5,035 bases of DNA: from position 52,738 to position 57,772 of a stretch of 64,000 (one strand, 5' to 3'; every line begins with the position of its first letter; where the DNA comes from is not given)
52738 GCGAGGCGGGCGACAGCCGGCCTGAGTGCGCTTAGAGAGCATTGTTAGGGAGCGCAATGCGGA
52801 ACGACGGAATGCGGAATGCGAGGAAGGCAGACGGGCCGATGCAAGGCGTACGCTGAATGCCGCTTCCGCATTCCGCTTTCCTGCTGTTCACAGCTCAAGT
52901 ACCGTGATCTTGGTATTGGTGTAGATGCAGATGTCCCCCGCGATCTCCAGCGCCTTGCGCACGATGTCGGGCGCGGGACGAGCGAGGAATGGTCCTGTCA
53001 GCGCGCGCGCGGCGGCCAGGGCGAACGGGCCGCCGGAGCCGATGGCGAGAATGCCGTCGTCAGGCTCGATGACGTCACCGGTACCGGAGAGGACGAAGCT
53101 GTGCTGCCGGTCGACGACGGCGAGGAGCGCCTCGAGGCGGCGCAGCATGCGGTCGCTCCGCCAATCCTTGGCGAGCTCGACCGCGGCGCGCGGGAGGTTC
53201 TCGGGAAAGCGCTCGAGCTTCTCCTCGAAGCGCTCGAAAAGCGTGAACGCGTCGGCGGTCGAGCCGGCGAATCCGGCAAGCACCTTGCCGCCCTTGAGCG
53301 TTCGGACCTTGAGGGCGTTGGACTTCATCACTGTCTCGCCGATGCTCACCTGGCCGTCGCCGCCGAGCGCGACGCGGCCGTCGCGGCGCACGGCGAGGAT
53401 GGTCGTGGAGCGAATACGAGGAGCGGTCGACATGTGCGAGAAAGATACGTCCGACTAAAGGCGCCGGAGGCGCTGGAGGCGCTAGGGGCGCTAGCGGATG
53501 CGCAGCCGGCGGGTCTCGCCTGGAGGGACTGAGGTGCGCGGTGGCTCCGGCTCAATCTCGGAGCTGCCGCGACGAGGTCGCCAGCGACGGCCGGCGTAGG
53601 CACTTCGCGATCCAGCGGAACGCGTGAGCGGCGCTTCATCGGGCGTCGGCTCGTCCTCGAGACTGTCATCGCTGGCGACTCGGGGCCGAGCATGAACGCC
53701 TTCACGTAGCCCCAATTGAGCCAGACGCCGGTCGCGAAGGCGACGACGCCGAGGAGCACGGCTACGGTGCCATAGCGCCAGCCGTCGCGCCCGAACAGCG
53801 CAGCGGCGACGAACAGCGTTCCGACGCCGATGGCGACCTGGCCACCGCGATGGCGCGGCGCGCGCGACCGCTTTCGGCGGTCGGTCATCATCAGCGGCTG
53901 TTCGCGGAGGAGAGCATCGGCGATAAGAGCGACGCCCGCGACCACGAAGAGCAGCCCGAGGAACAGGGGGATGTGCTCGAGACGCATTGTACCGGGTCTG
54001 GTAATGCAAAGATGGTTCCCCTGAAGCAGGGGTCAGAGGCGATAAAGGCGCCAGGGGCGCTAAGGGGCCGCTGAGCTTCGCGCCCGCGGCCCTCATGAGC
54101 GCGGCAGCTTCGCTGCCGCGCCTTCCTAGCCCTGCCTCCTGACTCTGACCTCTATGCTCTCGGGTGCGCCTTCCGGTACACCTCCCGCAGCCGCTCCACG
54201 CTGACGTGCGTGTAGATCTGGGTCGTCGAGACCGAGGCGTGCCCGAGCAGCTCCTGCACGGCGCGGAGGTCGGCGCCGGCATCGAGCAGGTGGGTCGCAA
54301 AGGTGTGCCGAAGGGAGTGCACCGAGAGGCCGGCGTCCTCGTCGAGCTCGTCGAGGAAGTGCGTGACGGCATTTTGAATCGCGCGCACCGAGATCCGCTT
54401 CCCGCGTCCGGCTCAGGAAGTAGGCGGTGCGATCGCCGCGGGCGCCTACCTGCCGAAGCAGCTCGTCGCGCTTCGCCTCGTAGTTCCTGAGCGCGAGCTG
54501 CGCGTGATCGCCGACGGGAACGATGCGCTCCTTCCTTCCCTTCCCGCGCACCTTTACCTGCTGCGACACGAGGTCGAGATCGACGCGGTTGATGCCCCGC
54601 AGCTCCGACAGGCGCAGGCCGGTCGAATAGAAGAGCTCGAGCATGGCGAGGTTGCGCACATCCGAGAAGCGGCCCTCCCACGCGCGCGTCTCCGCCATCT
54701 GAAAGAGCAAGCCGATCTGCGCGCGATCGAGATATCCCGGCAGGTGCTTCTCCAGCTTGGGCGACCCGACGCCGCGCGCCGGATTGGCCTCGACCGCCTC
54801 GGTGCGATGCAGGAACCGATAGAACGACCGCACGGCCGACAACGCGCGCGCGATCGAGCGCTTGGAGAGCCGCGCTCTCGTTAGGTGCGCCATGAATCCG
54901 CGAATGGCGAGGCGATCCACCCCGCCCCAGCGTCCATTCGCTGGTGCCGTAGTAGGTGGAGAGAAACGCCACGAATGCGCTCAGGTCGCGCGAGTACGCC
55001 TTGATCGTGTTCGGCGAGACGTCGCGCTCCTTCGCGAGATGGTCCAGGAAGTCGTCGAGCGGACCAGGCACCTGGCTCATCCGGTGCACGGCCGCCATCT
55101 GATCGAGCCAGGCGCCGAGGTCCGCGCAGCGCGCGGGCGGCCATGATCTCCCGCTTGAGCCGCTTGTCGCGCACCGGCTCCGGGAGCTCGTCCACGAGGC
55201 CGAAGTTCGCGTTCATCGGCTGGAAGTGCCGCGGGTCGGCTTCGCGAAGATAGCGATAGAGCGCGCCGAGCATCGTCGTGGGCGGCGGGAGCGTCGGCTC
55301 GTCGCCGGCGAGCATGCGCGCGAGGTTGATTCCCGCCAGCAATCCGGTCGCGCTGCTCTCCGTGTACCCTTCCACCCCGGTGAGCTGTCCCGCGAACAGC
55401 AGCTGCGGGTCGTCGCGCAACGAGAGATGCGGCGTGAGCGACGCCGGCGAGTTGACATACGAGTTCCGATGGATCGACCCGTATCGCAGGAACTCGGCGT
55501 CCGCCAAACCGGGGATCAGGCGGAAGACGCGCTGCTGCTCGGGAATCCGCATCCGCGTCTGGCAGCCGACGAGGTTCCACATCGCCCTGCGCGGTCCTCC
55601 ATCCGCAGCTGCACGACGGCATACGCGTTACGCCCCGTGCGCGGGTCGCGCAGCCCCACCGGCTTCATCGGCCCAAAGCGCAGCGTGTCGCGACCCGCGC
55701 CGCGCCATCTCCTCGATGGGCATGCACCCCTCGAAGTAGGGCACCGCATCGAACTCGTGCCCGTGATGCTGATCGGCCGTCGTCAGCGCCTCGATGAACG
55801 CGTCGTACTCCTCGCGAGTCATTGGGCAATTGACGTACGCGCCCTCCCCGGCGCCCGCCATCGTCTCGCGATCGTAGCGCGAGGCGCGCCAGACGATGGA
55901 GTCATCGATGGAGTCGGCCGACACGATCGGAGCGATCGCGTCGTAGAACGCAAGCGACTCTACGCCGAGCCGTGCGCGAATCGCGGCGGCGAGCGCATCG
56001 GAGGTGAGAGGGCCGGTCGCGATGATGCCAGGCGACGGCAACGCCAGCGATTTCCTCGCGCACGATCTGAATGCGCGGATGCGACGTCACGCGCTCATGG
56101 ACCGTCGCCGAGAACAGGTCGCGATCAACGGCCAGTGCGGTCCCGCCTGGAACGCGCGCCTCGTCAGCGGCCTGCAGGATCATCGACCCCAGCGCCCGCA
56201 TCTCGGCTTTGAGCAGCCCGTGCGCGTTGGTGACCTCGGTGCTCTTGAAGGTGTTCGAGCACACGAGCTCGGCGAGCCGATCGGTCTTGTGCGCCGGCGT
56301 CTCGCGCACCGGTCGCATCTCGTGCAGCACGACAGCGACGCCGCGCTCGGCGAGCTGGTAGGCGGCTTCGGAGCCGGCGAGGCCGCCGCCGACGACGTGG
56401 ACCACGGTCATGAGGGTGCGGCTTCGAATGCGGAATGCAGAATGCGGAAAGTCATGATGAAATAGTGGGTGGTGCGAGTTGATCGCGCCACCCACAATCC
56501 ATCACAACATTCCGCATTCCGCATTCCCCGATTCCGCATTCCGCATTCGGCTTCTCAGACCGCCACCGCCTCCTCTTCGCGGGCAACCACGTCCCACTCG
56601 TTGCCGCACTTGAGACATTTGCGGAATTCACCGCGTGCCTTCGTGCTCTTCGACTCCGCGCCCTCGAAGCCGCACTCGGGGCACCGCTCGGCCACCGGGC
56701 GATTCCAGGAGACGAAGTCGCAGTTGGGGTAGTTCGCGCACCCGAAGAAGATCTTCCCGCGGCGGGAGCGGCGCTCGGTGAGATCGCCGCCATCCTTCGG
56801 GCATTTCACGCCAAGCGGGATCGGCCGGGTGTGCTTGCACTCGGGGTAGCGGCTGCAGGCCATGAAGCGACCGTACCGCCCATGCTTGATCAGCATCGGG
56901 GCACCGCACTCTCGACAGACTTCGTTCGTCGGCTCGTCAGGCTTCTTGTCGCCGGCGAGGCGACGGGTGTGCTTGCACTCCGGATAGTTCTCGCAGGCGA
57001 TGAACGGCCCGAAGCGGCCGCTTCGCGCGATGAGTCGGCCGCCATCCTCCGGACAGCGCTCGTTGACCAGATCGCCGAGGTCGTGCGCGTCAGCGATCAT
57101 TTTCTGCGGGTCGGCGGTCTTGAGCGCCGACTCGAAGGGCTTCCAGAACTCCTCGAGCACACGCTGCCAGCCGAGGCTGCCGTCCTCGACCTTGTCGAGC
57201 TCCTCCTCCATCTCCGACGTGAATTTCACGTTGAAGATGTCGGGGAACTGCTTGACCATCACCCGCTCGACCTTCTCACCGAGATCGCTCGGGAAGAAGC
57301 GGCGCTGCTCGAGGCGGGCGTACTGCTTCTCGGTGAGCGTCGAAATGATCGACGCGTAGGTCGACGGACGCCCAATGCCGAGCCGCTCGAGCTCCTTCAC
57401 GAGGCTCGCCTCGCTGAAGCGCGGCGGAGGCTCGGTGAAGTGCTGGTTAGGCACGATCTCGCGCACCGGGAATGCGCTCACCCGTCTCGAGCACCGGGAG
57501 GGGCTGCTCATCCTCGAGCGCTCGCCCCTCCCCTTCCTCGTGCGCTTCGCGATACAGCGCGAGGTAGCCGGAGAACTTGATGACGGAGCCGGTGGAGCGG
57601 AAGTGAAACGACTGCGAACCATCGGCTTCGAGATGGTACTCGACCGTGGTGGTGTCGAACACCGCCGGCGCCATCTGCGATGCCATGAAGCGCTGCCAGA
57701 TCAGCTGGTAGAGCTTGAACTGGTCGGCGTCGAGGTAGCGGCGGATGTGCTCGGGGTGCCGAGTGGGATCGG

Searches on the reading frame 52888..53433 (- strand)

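Call 44: search_protein_families(library=pfam, proteins=[window:52888-53433:-], max_evalue=0.01)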
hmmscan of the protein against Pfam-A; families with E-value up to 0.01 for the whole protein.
window:52888-53433:- (181 aa): 1 family
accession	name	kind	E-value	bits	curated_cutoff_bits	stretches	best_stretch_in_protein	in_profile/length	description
PF00227.31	Proteasome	-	1.1e-20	74.6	22.4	1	9-179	4-187/189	Proteasome subunit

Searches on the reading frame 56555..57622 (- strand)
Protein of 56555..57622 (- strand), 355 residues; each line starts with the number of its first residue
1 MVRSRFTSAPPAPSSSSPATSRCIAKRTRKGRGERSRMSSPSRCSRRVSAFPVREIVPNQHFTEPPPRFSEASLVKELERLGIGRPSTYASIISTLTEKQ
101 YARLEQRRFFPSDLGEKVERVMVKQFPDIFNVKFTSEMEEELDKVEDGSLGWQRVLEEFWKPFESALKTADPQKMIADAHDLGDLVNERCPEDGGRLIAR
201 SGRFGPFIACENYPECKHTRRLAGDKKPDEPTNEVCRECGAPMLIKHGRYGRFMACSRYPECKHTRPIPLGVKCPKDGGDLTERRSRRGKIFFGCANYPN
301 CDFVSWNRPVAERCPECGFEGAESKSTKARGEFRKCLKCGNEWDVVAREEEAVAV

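Call 44: search_protein_families(library=pfam, proteins=[window:56555-57622:-], max_evalue=0.01)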
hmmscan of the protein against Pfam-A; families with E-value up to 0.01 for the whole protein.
window:56555-57622:- (355 aa): 3 families
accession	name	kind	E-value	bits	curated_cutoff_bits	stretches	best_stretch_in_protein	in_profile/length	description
PF01396.24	Zn_ribbon_Top1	-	1.6e-38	130.6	32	3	234-269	2-37/39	Topoisomerase DNA binding C4 zinc finger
PF01131.25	Topoisom_bac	-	2.3e-32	113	35.1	1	51-156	306-410/411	DNA topoisomerase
PF13368.11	Toprim_C_rpt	-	3.9e-05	23.9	22.3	0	191-236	2-42/57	Topoisomerase C-terminal repeat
